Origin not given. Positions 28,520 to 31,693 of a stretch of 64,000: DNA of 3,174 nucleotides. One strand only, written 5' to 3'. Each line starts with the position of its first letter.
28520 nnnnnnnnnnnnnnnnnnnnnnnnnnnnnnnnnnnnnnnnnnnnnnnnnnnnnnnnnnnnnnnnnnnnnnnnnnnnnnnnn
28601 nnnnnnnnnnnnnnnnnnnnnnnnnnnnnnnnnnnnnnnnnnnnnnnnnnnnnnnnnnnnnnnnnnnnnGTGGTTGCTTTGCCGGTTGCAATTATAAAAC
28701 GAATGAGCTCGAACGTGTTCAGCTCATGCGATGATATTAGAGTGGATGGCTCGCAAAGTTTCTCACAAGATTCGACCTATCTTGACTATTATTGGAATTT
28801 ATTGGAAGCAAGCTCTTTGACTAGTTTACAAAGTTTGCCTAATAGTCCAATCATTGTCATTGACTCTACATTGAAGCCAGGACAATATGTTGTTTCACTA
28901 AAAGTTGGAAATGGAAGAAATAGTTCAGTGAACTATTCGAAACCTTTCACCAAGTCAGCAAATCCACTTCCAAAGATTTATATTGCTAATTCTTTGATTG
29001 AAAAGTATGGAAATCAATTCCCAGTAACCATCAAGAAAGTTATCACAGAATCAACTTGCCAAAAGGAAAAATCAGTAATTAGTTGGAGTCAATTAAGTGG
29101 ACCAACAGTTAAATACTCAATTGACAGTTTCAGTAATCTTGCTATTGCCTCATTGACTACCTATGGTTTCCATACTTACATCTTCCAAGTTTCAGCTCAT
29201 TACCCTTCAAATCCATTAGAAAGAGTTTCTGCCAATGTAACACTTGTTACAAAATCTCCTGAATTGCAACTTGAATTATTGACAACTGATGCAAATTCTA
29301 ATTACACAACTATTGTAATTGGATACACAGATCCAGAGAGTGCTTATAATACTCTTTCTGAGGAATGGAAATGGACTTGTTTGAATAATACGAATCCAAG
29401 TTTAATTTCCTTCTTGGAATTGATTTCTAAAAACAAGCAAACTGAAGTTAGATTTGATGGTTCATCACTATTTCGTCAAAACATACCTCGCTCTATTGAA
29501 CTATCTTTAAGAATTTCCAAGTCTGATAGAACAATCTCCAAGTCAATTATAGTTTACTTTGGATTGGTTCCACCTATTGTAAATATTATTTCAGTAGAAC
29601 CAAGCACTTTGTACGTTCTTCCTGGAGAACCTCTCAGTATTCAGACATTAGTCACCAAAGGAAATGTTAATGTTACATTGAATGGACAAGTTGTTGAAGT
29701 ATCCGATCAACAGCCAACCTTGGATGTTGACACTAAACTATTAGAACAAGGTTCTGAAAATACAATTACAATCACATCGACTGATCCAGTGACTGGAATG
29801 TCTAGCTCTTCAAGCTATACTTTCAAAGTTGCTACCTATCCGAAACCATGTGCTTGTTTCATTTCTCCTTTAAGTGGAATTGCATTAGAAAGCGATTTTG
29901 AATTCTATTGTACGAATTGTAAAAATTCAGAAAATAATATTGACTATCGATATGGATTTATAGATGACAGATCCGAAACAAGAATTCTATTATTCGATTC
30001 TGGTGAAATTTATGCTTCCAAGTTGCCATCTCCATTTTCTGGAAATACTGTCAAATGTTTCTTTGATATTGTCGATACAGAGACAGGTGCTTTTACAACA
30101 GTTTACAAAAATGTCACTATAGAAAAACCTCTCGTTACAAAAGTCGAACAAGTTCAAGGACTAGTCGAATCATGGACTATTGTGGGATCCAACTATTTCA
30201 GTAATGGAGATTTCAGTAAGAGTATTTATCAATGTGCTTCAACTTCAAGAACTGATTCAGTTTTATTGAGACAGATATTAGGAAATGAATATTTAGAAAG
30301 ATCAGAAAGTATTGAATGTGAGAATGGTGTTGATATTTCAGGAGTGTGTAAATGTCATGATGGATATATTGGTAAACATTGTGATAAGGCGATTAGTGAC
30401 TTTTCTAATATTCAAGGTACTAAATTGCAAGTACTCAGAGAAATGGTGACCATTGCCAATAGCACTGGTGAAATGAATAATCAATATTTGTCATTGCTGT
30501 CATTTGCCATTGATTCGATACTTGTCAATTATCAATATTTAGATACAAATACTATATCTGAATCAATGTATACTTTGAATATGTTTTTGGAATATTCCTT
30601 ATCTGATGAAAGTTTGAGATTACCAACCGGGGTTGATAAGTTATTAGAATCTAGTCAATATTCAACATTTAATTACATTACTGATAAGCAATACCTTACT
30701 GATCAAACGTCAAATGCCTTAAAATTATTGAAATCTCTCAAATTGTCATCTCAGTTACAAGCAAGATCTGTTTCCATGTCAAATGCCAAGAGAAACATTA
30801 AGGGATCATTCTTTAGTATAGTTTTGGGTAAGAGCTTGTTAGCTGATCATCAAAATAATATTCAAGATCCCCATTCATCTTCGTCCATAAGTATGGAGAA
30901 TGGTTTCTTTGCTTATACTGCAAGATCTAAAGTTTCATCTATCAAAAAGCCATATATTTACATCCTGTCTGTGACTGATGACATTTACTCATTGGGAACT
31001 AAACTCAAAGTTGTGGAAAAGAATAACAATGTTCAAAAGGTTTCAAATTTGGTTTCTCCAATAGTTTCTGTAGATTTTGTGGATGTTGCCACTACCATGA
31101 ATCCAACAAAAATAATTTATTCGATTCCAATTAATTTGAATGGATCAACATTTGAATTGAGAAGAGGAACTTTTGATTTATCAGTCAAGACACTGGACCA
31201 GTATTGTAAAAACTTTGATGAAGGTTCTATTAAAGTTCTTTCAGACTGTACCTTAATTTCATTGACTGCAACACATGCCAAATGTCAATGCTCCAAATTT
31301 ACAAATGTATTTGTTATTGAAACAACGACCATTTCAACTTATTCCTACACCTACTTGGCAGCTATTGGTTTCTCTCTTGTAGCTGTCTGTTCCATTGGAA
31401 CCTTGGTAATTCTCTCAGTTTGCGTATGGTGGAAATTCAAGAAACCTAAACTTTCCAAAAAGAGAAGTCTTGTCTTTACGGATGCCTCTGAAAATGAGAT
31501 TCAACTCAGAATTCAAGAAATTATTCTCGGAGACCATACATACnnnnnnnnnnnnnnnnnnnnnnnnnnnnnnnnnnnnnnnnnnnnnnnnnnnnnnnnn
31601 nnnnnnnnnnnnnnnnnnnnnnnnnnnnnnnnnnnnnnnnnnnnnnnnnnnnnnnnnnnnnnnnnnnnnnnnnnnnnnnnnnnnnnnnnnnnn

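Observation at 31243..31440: GPS-like (GPCR-autoproteolysis-site-like) motif immediately before the single TM of the giant protein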

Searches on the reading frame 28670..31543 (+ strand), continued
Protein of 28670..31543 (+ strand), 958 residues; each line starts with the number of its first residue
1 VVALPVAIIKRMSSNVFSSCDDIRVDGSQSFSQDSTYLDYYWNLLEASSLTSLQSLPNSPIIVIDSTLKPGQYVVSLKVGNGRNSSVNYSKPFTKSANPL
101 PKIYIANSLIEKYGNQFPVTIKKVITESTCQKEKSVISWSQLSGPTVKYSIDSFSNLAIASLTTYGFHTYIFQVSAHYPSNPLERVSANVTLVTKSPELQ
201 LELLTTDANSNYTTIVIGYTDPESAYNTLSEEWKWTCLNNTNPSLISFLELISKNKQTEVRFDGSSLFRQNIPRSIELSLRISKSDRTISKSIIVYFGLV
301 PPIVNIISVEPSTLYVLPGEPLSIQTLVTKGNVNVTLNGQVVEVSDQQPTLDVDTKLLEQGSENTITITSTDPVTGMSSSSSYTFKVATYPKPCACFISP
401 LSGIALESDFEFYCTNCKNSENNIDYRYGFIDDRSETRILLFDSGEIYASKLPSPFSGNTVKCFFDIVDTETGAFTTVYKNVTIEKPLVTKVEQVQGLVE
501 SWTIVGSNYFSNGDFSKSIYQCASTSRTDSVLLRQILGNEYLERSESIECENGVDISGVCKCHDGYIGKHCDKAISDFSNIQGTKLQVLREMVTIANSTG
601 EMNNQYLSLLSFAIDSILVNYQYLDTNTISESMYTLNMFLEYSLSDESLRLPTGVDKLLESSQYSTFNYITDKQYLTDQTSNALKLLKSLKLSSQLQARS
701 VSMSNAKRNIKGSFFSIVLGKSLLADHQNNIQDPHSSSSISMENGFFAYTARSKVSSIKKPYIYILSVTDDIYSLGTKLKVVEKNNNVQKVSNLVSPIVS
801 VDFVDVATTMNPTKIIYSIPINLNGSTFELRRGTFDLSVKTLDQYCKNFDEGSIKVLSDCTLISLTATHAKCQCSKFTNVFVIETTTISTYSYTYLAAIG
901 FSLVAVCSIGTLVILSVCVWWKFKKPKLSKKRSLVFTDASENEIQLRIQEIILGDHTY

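Call 55: list_cluster_members(proteins=[P0006, P0008, P0009, P0012, P0013, P0014, P0017, P0018, P0020, P0021])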
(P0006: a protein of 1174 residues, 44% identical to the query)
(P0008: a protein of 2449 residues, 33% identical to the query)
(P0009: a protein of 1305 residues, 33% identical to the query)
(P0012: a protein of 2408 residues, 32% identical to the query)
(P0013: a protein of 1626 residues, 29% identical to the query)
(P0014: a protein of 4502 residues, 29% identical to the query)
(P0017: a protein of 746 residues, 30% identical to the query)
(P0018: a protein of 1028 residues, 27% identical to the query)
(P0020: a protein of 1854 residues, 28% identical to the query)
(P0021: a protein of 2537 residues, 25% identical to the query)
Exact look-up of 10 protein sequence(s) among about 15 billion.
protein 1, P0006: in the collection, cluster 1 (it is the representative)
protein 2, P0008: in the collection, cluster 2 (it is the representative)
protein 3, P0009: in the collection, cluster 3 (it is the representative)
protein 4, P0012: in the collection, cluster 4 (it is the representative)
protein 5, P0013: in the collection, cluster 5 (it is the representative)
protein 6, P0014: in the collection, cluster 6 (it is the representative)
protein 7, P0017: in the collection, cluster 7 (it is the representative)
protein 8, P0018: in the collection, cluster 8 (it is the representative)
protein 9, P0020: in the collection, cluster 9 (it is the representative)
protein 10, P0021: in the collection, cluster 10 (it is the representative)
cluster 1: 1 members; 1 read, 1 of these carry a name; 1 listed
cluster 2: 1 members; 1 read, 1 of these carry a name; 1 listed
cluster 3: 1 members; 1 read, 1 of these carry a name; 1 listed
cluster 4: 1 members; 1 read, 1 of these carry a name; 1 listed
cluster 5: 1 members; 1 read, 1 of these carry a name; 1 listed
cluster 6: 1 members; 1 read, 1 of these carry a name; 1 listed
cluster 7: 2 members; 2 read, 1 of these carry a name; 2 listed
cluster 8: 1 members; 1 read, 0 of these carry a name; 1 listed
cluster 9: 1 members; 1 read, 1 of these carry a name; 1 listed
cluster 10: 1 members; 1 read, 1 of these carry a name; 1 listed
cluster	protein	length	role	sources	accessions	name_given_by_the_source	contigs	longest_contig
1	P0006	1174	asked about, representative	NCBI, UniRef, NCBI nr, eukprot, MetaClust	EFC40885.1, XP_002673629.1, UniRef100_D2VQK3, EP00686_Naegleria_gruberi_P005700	predicted protein [Naegleria gruberi] | Predicted protein n=1 Tax=Naegleria gruberi TaxID=5762 RepID=D2VQK3_NAEGR | uncharacterized protein NAEGRDRAFT_71256 [Naegleria gruberi]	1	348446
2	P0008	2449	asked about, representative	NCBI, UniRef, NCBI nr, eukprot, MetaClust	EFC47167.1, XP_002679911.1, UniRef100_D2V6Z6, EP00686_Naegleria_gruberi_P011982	predicted protein [Naegleria gruberi] | Predicted protein n=1 Tax=Naegleria gruberi TaxID=5762 RepID=D2V6Z6_NAEGR | uncharacterized protein NAEGRDRAFT_64611 [Naegleria gruberi]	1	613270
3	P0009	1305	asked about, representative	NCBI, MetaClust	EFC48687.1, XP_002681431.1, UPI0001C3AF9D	predicted protein, partial [Naegleria gruberi] | status=active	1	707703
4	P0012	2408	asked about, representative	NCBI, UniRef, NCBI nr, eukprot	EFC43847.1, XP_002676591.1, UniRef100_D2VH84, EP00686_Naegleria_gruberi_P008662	predicted protein [Naegleria gruberi] | Predicted protein n=1 Tax=Naegleria gruberi TaxID=5762 RepID=D2VH84_NAEGR | uncharacterized protein NAEGRDRAFT_68123 [Naegleria gruberi]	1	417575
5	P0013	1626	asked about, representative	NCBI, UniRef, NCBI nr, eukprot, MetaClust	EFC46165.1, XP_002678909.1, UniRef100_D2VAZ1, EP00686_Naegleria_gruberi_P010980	predicted protein [Naegleria gruberi] | Predicted protein n=1 Tax=Naegleria gruberi TaxID=5762 RepID=D2VAZ1_NAEGR | uncharacterized protein NAEGRDRAFT_48081 [Naegleria gruberi]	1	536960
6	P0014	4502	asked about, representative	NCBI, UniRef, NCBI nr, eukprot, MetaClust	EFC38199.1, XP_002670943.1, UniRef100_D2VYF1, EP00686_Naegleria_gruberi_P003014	predicted protein [Naegleria gruberi] | Predicted protein n=1 Tax=Naegleria gruberi TaxID=5762 RepID=D2VYF1_NAEGR | uncharacterized protein NAEGRDRAFT_53247 [Naegleria gruberi]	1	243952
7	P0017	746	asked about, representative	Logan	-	-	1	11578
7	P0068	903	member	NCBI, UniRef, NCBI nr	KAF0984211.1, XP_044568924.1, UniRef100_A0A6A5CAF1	hypothetical protein FDP41_007388 [Naegleria fowleri] | PKD/REJ-like domain-containing protein n=1 Tax=Naegleria fowleri TaxID=5763 ... | uncharacterized protein FDP41_007388 [Naegleria fowleri]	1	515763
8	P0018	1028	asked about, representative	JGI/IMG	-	-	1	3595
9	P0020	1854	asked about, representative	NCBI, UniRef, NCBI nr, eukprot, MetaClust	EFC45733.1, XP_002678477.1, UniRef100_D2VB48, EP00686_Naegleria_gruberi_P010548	predicted protein [Naegleria gruberi] | Predicted protein n=1 Tax=Naegleria gruberi TaxID=5762 RepID=D2VB48_NAEGR | uncharacterized protein NAEGRDRAFT_48114 [Naegleria gruberi]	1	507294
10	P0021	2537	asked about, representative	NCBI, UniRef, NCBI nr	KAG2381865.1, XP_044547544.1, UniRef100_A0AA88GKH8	hypothetical protein C9374_005657 [Naegleria lovaniensis] | EGF-like domain-containing protein n=1 Tax=Naegleria lovaniensis TaxID=51637 ... | uncharacterized protein C9374_005657 [Naegleria lovaniensis]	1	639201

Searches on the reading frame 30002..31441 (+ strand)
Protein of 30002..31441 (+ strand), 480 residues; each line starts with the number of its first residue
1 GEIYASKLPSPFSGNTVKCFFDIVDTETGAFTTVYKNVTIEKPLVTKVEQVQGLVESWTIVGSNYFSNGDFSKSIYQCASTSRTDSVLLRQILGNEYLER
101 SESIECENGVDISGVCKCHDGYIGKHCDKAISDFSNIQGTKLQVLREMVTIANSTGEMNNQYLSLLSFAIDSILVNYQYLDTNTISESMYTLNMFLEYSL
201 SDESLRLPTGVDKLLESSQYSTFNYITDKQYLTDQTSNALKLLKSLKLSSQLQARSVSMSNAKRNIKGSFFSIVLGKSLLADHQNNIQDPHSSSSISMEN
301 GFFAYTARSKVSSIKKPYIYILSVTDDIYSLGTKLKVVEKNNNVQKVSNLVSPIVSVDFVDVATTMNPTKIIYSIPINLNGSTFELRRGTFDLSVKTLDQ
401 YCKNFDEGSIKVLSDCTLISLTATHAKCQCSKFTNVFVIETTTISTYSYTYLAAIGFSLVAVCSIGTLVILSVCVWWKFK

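Call 7: search_protein_families(library=pfam, proteins=[window:30002-31441:+], max_evalue=10)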
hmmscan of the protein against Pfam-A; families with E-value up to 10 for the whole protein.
window:30002-31441:+ (480 aa): 8 families
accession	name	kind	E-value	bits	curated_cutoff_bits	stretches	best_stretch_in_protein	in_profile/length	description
PF00053.31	EGF_laminin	-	0.0044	17.6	21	1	102-130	9-34/49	Laminin EGF domain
PF24887.1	EGF_STAB1-2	-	0.0062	17.3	27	1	105-130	21-49/50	Stabilin-1/2, EGF-like domain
PF25024.1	EGF_TEN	-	0.0076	16.3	65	1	102-129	193-221/234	Teneurin EGF domain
PF23106.1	EGF_Teneurin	-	0.013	16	24.3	1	107-130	7-30/30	Teneurin-like EGF domain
PF07974.19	EGF_2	-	0.06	14.2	22.1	1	113-127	18-32/32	EGF-like domain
PF17410.7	Stevor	-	1.3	9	25.4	1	395-467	135-207/275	Subtelomeric Variable Open Reading frame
PF12947.13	EGF_3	-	7.2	7.4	28.5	1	105-124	13-31/36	EGF domain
PF00008.33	EGF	-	7.7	7.4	21.5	1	106-126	12-32/32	EGF-like domain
